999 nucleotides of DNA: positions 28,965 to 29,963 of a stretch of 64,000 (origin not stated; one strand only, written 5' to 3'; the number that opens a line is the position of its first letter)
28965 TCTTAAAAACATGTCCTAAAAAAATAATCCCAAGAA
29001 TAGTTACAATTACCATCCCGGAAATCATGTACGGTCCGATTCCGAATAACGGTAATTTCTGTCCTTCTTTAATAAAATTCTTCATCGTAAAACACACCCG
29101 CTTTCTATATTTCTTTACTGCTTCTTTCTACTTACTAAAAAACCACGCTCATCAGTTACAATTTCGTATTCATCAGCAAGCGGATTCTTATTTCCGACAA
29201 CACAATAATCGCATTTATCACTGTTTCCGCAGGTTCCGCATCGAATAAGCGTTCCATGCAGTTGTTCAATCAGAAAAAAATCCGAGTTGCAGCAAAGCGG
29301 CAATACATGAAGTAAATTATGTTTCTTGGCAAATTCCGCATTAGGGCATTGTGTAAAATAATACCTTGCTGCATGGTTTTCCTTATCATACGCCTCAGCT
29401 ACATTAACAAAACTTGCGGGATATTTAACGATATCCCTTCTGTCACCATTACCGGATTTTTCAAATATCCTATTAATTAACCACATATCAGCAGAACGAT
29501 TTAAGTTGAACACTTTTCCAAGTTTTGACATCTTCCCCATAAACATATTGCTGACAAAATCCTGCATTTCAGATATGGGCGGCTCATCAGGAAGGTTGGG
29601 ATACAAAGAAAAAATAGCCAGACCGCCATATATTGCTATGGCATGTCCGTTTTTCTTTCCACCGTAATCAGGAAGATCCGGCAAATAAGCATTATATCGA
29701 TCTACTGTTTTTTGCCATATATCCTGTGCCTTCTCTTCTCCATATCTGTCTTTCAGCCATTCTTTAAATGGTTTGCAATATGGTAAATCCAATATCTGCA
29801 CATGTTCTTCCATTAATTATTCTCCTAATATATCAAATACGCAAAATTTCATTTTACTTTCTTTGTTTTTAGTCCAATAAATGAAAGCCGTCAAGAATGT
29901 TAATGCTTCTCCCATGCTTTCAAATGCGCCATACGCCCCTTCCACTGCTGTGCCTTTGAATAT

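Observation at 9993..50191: NRPS-free, multiplied equibactin/Mpt-like uptake modules with a processing-enzyme toolkit: candidate xenosiderophore capture system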

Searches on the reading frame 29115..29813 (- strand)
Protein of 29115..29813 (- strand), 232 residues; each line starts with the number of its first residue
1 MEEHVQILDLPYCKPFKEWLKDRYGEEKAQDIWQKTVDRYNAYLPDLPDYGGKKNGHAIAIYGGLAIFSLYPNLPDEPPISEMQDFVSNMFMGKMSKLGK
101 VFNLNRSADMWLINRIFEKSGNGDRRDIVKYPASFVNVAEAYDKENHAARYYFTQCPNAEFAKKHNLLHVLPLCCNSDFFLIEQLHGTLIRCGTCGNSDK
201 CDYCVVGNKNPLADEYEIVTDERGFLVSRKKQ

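Call 4: search_protein_families(library=pfam, proteins=[window:29115-29813:-], max_evalue=0.01)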
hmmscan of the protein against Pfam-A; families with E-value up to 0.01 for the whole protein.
window:29115-29813:- (232 aa): 1 family
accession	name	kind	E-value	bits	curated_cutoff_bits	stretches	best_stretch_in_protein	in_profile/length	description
PF14196.11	ATC_hydrolase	-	2.5e-08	35.3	28.1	1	116-203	67-143/145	L-2-amino-thiazoline-4-carboxylic acid hydrolase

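Call 23: search_protein_families(library=ncbifam, proteins=[window:29115-29813:-], max_evalue=0.001)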
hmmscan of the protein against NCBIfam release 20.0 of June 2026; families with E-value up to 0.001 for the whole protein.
window:29115-29813:- (232 aa): 0 families

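Call 35: search_solved_structures(query=window:29115-29813:-, max_evalue=1)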
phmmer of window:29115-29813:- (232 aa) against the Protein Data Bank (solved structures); distinct sequences matched with E-value up to 1: 3.
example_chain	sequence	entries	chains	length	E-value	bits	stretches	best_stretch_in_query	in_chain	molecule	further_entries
2ogi_A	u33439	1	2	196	0.39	13.6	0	26-47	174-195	Hypothetical protein SAG1661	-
5osg_P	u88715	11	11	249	0.62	13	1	54-129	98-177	40S ribosomal protein S6 | eS6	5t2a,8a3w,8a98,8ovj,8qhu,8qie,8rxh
6az1_G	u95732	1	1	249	0.62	13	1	54-129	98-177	ribosomal protein S6e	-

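Call 68: find_homologous_proteins(query=window:29115-29813:-, max_evalue=0.001)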
Query window:29115-29813:- (232 aa): 587 proteins with E <= 0.001 among 631 candidates; the best 120 are listed.
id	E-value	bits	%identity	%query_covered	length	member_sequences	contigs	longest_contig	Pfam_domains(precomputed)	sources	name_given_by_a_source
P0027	2.0e-138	478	87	99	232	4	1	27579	PF14196.12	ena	-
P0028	4.6e-135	467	84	100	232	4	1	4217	PF14196.12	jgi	jgi:hypothetical protein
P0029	1.5e-128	446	77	100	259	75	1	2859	PF14196.12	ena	-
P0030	2.5e-127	442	79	100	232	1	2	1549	PF14196.12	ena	-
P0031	1.1e-126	440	76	98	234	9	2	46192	-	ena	-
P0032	6.3e-126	437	78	99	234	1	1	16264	PF14196.12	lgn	-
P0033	6.8e-126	437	79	100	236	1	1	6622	PF14196.12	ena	-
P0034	2.7e-125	435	77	100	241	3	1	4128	PF14196.12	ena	-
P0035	1.0e-124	433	77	99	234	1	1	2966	PF14196.12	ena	-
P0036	1.0e-123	430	77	99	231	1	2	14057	PF14196.12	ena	-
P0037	1.6e-123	429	76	100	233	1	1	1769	PF14196.12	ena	-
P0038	7.9e-123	427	77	99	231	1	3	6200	PF14196.12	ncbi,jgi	jgi:signal peptidase I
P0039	9.1e-123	427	76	99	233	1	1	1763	PF14196.12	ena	-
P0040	1.1e-122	426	74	100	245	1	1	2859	PF14196.12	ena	-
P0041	1.8e-122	426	75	99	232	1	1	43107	PF14196.12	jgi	jgi:hypothetical protein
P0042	4.3e-122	424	75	98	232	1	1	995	PF14196.12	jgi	jgi:hypothetical protein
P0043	5.4e-122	424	76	100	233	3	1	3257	PF14196.12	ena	-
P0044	1.1e-121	423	75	99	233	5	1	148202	PF14196.12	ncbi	-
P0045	1.5e-121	423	75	99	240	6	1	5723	PF14196.12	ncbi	-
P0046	2.2e-121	422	76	99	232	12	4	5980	PF14196.12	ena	-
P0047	5.8e-121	421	75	99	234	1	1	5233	PF14196.12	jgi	jgi:hypothetical protein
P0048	9.5e-121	420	76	99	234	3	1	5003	PF14196.12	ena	-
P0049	1.3e-120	420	74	98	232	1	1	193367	PF14196.12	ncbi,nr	ncbi:MAG: L-2-amino-thiazoline-4-carboxylic acid hydrolase [Lachnospiraceae bacterium]|nr:L-2-amino-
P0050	4.3e-120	418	75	99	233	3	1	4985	PF14196.12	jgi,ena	-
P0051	7.7e-120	417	73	100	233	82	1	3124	PF14196.12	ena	-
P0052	8.1e-120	417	75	100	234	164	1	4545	PF14196.12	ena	-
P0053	9.4e-120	417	75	98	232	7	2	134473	PF14196.12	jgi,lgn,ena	-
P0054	3.9e-119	415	73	98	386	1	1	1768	PF14196.12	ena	-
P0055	4.7e-119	415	74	100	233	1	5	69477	PF14196.12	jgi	jgi:hypothetical protein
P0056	5.9e-119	414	75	99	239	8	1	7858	PF14196.12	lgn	-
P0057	9.8e-119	413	73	98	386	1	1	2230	PF14196.12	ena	-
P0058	1.1e-118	413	76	100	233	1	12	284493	PF14196.12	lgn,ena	-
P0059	1.2e-118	413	76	100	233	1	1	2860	PF14196.12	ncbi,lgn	-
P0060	1.7e-118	413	72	98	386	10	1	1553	PF14196.12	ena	-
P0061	1.9e-118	413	74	100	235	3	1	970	PF14196.12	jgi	-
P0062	3.2e-118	412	74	100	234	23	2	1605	PF14196.12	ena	-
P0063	6.1e-118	411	74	100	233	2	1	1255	PF14196.12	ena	-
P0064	1.7e-117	409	72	99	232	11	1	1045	PF14196.12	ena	-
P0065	4.9e-117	408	74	100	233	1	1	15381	PF14196.12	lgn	-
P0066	5.1e-117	408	73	100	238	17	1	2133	PF14196.12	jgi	jgi:hypothetical protein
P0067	6.7e-117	407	71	99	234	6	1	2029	PF14196.12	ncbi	-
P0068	7.3e-117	407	72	98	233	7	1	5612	PF14196.12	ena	-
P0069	7.6e-117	407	71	98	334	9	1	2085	PF14196.12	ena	-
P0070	8.9e-116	404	72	100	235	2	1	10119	PF14196.12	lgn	-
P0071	1.2e-115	403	71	100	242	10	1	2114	PF14196.12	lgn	-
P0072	5.0e-115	401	72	99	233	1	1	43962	PF14196.12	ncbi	-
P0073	9.5e-115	400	72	100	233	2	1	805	PF14196.12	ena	-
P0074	1.0e-114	400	72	99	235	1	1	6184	PF14196.12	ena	-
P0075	9.2e-114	397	71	100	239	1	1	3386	PF14196.12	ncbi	-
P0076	1.8e-113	396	71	99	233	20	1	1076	PF14196.12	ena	-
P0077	6.5e-113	394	68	98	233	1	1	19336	PF14196.12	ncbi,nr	ncbi:MAG: L-2-amino-thiazoline-4-carboxylic acid hydrolase [Lachnospiraceae bacterium]|nr:L-2-amino-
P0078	1.5e-112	393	69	99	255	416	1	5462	PF14196.12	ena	-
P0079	1.9e-112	393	72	99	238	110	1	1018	PF14196.12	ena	-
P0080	2.0e-112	393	70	98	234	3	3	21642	PF14196.12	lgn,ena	-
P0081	3.4e-112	392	70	99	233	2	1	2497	PF14196.12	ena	-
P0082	2.4e-111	389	70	100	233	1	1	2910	PF14196.12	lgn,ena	-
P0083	2.9e-111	389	71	100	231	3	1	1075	PF14196.12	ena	-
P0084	3.8e-111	389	68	100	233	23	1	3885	PF14196.12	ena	-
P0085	7.8e-111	388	70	100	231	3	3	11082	PF14196.12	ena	-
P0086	7.8e-111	388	72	98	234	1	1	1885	PF14196.12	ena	-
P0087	1.0e-110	387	69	100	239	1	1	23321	PF14196.12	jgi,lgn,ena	-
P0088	1.1e-110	387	69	100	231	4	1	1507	PF14196.12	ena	-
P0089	1.1e-110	387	69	99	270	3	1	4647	PF14196.12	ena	-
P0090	1.3e-110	387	67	99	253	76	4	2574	PF14196.12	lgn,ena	-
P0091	2.0e-110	386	69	99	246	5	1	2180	PF14196.12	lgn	-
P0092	2.1e-110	386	69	100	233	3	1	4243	PF14196.12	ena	-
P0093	2.2e-110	386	69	100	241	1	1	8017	PF14196.12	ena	-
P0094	2.2e-110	386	69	100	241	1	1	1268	PF14196.12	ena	-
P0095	2.2e-110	386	69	100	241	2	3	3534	PF14196.12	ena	-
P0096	2.5e-110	386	70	98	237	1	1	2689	PF14196.12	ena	-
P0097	3.0e-110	386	69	98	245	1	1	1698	PF14196.12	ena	-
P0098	3.0e-110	386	69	100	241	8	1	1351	PF14196.12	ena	-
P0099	3.0e-110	386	69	100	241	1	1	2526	PF14196.12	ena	-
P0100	3.0e-110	386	69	100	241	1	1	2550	PF14196.12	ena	-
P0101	3.1e-110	386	69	100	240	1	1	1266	PF14196.12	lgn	-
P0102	3.7e-110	385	70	99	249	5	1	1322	PF14196.12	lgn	-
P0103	5.3e-110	385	69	98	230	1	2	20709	PF14196.12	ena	-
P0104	5.3e-110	385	70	100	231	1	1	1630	PF14196.12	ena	-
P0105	5.5e-110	385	70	98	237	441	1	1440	PF14196.12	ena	-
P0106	6.0e-110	385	68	99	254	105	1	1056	PF14196.12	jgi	jgi:hypothetical protein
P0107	7.6e-110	384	69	98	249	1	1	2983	PF14196.12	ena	-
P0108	7.9e-110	384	69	98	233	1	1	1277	PF14196.12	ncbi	-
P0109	8.0e-110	384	69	100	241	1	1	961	PF14196.12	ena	-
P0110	8.2e-110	384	69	100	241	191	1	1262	PF14196.12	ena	-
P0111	8.9e-110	384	68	100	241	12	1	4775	PF14196.12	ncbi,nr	ncbi:MAG: L-2-amino-thiazoline-4-carboxylic acid hydrolase [Clostridiales bacterium]|nr:L-2-amino-th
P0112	1.1e-109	384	70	100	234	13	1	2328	PF14196.12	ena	-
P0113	1.1e-109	384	70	99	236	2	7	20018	PF14196.12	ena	-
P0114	1.5e-109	383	69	100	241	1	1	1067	PF14196.12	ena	-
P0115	1.7e-109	383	68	99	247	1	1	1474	PF14196.12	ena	-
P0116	1.7e-109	383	69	100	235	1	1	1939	PF14196.12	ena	-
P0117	2.1e-109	383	68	100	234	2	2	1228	PF14196.12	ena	-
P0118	2.1e-109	383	72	98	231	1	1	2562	PF14196.12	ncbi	-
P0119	2.2e-109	383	69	100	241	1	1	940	PF14196.12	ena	-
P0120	2.7e-109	383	69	100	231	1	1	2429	PF14196.12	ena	-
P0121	2.7e-109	383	70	100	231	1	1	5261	PF14196.12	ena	-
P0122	3.0e-109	382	69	100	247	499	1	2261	PF14196.12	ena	-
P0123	3.4e-109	382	68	100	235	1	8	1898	PF14196.12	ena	-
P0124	3.8e-109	382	69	100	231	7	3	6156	PF14196.12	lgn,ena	-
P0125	4.6e-109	382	68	100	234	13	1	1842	PF14196.12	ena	-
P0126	5.9e-109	381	69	100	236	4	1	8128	PF14196.12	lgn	-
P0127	7.6e-109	381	69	99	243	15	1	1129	PF14196.12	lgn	-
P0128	8.5e-109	381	69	99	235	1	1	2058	PF14196.12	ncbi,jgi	jgi:hypothetical protein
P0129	9.2e-109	381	67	100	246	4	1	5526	PF14196.12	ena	-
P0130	9.7e-109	381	69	100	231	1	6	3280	PF14196.12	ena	-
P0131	9.8e-109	381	69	100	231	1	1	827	PF14196.12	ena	-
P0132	9.8e-109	381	69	100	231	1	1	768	PF14196.12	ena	-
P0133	1.3e-108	380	70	100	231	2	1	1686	PF14196.12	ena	-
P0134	1.8e-108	380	69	100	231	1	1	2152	PF14196.12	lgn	-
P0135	1.8e-108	380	69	100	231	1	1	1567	PF14196.12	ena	-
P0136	2.0e-108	380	69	100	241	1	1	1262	PF14196.12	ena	-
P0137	2.2e-108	380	69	99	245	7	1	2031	PF14196.12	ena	-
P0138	2.3e-108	380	69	99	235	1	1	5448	PF14196.12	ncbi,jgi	jgi:hypothetical protein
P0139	2.9e-108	379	69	98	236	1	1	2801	PF14196.12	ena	-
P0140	3.0e-108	379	67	99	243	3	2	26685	PF14196.12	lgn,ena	-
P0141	3.3e-108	379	68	100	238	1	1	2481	PF14196.12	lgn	-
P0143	3.8e-108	379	68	98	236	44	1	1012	PF14196.12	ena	-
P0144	4.8e-108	378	69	100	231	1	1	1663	PF14196.12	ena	-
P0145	4.9e-108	378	68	100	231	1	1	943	PF14196.12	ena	-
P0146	5.7e-108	378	69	99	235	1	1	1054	PF14196.12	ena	-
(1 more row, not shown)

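Call 69: find_encoding_contigs(protein=P0049, flank=10000, max_places=1)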
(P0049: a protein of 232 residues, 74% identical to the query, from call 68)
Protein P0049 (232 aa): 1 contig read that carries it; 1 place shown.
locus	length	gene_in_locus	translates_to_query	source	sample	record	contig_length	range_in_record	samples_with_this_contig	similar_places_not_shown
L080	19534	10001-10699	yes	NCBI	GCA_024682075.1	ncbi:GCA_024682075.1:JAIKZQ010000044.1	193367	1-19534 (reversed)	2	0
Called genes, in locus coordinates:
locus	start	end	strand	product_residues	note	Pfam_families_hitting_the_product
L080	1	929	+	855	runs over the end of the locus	PF00403:HMA, PF00122:E1-E2_ATPase, PF00702:Hydrolase, PF08282:Hydrolase_3 (faint), PF00403:HMA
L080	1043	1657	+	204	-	PF00440:TetR_N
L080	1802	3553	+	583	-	PF00664:ABC_membrane, PF00005:ABC_tran, PF02463:SMC_N (faint)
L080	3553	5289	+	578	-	PF00664:ABC_membrane, PF00005:ABC_tran, PF02463:SMC_N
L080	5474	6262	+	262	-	PF02535:Zip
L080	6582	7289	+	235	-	PF00005:ABC_tran, PF02463:SMC_N (faint), PF13304:AAA_21 (faint)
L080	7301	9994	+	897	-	PF12704:MacB_PCD (faint), PF02687:FtsX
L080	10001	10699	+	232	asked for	PF14196:ATC_hydrolase (weak)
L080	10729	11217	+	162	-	-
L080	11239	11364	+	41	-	-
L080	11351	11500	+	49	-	PF14196:ATC_hydrolase (weak)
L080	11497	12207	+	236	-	PF20599:DUF6796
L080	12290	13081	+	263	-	PF01209:Ubie_methyltran, PF05175:MTS, PF13489:Methyltransf_23, PF13847:Methyltransf_31, PF08241:Methyltransf_11, PF08242:Methyltransf_12, PF13649:Methyltransf_25, PF05148:Methyltransf_8, +1 more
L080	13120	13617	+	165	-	-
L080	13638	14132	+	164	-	-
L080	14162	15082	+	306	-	PF08840:BAAT_C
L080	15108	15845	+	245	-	PF20599:DUF6796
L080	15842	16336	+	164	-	-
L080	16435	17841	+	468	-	PF12697:Abhydrolase_6 (weak), PF01209:Ubie_methyltran, PF13489:Methyltransf_23, PF13847:Methyltransf_31, PF08241:Methyltransf_11, PF08242:Methyltransf_12, PF13649:Methyltransf_25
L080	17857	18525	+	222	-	PF20599:DUF6796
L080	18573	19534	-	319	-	PF00571:CBS, PF01769:MgtE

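Call 70: find_encoding_contigs(protein=P0058, flank=10000, max_places=1)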
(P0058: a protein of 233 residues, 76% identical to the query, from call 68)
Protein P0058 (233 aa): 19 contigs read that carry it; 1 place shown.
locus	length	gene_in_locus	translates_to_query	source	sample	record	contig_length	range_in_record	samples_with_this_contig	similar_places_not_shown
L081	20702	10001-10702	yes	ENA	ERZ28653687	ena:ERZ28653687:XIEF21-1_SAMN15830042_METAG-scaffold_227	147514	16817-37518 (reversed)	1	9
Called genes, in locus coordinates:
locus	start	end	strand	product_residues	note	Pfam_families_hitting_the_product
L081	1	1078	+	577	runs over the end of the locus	PF00664:ABC_membrane, PF00005:ABC_tran, PF02463:SMC_N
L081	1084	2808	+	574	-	PF00664:ABC_membrane, PF00005:ABC_tran, PF02463:SMC_N (weak)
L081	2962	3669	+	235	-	PF20599:DUF6796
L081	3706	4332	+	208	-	PF00891:Methyltransf_2, PF01209:Ubie_methyltran (weak), PF05175:MTS (faint), PF13489:Methyltransf_23, PF13847:Methyltransf_31, PF08241:Methyltransf_11, PF08242:Methyltransf_12, PF13649:Methyltransf_25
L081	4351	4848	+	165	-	-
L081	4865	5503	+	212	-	PF01209:Ubie_methyltran, PF13489:Methyltransf_23, PF05175:MTS, PF13847:Methyltransf_31, PF08241:Methyltransf_11, PF08242:Methyltransf_12, PF13649:Methyltransf_25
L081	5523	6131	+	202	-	PF14196:ATC_hydrolase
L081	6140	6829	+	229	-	PF00165:HTH_AraC (faint), PF12833:HTH_18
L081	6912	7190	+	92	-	PF01841:Transglut_core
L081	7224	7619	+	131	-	-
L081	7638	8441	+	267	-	PF00753:Lactamase_B, PF23023:Anti-Pycsar_Apyc1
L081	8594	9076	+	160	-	-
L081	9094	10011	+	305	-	PF10340:Say1_Mug180 (weak), PF07859:Abhydrolase_3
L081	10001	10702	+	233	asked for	PF14196:ATC_hydrolase (weak)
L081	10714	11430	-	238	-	PF20599:DUF6796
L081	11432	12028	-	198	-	PF00440:TetR_N (weak)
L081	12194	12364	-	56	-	PF00037:Fer4, PF12837:Fer4_6 (weak), PF13237:Fer4_10, PF14697:Fer4_21 (weak), PF13187:Fer4_9, PF12838:Fer4_7, PF13484:Fer4_16 (weak), PF00037:Fer4 (weak), +6 more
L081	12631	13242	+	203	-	PF00440:TetR_N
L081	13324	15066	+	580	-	PF00664:ABC_membrane, PF00005:ABC_tran, PF02463:SMC_N (weak)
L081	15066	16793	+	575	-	PF00664:ABC_membrane, PF00005:ABC_tran, PF02463:SMC_N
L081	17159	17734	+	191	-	PF14196:ATC_hydrolase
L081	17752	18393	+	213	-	PF14196:ATC_hydrolase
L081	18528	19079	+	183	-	PF12672:DUF3793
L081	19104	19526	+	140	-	PF00258:Flavodoxin_1, PF12641:Flavodoxin_3 (weak)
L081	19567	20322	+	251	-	PF00300:His_Phos_1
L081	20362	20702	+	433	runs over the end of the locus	PF03952:Enolase_N, PF00113:Enolase_C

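Call 76: predict_structure(alignment_id=A4)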
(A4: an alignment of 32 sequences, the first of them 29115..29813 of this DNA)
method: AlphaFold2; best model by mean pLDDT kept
length: 232 residues; sequences in the alignment: 32
mean_pLDDT: 89.7   pTM: 0.86
mean pLDDT of the five models: 89.7, 89.4, 89.1, 69.4, 57.5
residues with pLDDT >= 90: 144; 70-90: 83; 50-70: 5; < 50: 0
segments of 3 or more residues with pLDDT < 50: none
pLDDT, mean of each block of 10 residues (from residue 1): 81 93 97 98 90 77 94 94 92 85 94 90 87 85 92 87 93 92 93 74 92 93 89 87
secondary structure, 60 per line:
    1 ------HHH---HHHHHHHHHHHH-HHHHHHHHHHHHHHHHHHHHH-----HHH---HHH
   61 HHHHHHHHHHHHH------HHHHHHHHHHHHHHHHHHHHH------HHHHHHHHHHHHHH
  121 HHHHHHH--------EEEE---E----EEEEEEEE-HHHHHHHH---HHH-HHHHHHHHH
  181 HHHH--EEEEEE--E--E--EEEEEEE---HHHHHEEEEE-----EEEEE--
elements in order: H13-24 H26-46 H58-73 H80-100 H107-127 E136-139 E148-155 H157-164 H172-184 E187-192 E201-207 H211-215 E216-220 E226-230

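Call 78: fold_search(model_id=the predicted structure, library=pdb)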
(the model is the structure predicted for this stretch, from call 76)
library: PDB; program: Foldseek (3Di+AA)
matches with E <= 10: 96; with E <= 0.001: 0
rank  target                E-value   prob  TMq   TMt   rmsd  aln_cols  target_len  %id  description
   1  6bdd                  8.3e-03  0.98  0.37  0.43   8.0       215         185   11  Crystal structure of Fe(II) unliganded H-NOX protein from K. algicida (released 2018-05-30)
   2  6aq3_F                1.0e-02  0.92  0.31  0.39   8.5       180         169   16  Crystal structure of a trafficking protein particle complex subunit 3 from Naegleria fowleri covalently bound to palmi (released 2017-08-30)
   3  6aq3_B                1.1e-02  0.91  0.31  0.39   8.9       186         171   16  Crystal structure of a trafficking protein particle complex subunit 3 from Naegleria fowleri covalently bound to palmi (released 2017-08-30)
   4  6aq3_E                2.6e-02  0.82  0.30  0.37   8.5       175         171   16  Crystal structure of a trafficking protein particle complex subunit 3 from Naegleria fowleri covalently bound to palmi (released 2017-08-30)
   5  6bde                  3.9e-02  0.82  0.34  0.39   9.3       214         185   10  Crystal structure of Fe(II) unliganded H-NOX protein mutant A71G from K. algicida (released 2018-05-30)
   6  6aq3_C                5.5e-02  0.90  0.34  0.44   7.3       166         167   13  Crystal structure of a trafficking protein particle complex subunit 3 from Naegleria fowleri covalently bound to palmi (released 2017-08-30)
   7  6mx5                  7.5e-02  0.75  0.34  0.39   8.5       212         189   11  Crystal structure of H-NOX protein from Nostoc sp. (released 2018-11-07)
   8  6aq3_D                7.9e-02  0.69  0.32  0.40   8.3       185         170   16  Crystal structure of a trafficking protein particle complex subunit 3 from Naegleria fowleri covalently bound to palmi (released 2017-08-30)
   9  7b6d_G                9.9e-02  0.72  0.33  0.41   7.8       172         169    9  Drosophila melanogaster TRAPPCore (C1, C2, C2L, C3a/b, C4, C5, C6 subunits) (released 2021-06-09)
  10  4iae_A                1.2e-01  0.69  0.35  0.41   8.4       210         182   12  Crystal structure of BAY 60-2770 bound to nostoc H-NOX domain (released 2013-11-20)
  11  6aq3_A                1.4e-01  0.85  0.37  0.48   6.9       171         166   12  Crystal structure of a trafficking protein particle complex subunit 3 from Naegleria fowleri covalently bound to palmi (released 2017-08-30)
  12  6ocv_MODEL_1_A        1.7e-01  0.63  0.37  0.42   8.7       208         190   14  Solution structure of the H-NOX protein from Shewanella woodyi in the Fe(II)CO ligation state (released 2020-05-06)
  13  3tff_A                2.2e-01  0.47  0.32  0.38   8.8       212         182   12  Crystal structure of an H-NOX protein from Nostoc sp. PCC 7120, L67W mutant (released 2011-11-09)
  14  6dxi                  2.6e-01  0.44  0.34  0.38   8.5       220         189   12  Crystal structure of H-NOX protein from Nostoc sp V52W/L67W double-mutant. (released 2018-07-11)
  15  4u9b                  3.4e-01  0.41  0.34  0.40   7.9       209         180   10  Crystal structure of an H-NOX protein from S. oneidensis in the Fe(II)NO ligation state (released 2014-10-01)
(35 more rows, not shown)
